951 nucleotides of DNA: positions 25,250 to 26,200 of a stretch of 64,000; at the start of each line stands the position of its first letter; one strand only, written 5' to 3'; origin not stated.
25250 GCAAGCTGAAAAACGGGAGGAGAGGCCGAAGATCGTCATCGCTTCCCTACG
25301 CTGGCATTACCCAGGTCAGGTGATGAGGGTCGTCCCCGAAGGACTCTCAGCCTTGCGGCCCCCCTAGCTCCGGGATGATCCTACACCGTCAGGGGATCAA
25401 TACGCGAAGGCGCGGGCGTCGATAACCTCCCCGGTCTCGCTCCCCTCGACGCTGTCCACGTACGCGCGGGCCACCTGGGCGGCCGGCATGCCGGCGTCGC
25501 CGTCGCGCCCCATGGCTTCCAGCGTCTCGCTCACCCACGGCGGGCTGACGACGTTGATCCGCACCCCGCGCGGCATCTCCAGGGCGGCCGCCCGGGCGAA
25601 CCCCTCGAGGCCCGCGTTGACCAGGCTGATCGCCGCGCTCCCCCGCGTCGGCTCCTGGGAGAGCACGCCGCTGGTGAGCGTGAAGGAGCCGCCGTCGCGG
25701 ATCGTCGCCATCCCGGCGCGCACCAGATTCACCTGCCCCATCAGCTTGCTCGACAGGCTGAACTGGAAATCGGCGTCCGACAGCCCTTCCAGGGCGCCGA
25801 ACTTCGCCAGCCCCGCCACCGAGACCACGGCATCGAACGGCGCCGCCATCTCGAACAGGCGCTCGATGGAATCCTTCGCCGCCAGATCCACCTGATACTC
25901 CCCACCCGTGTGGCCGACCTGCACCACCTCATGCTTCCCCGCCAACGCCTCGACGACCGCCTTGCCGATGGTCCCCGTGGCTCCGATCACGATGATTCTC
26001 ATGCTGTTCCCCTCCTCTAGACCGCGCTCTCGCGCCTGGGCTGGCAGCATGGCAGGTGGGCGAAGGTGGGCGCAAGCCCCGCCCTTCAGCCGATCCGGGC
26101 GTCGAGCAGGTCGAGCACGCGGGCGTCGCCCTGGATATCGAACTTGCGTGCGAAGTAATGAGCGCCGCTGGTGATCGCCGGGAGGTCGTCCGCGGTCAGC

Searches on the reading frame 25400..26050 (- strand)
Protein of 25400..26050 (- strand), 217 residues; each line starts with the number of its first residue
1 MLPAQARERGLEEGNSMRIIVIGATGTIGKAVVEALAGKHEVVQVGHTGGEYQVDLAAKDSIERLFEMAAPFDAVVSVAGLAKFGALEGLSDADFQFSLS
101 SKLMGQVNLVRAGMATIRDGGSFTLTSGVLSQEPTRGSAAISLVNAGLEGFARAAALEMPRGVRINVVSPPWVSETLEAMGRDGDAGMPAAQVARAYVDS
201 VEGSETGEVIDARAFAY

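Call 23: search_protein_families(library=pfam, proteins=[window:25400-26050:-], max_evalue=0.001)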
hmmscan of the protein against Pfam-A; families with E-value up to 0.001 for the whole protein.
window:25400-26050:- (217 aa): 6 families
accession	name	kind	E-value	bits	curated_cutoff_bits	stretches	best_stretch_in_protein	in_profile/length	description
PF13561.12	adh_short_C2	-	2.8e-15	57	27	1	32-200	35-202/236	Enoyl-(Acyl carrier protein) reductase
PF00106.31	adh_short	-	1.8e-11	44.3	26.6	1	19-174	3-183/195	short chain dehydrogenase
PF08659.16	KR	-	3.9e-07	30.6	22.6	1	52-157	58-165/180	KR domain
PF01370.27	Epimerase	-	5.6e-07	29.6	20.9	1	19-92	1-84/240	NAD dependent epimerase/dehydratase family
PF23441.1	SDR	-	7.1e-07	29.3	27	1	121-209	143-231/258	SDR-like rossmann domain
PF04321.23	RmlD_sub_bind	-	9.6e-05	22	27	1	17-86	1-66/287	RmlD substrate binding domain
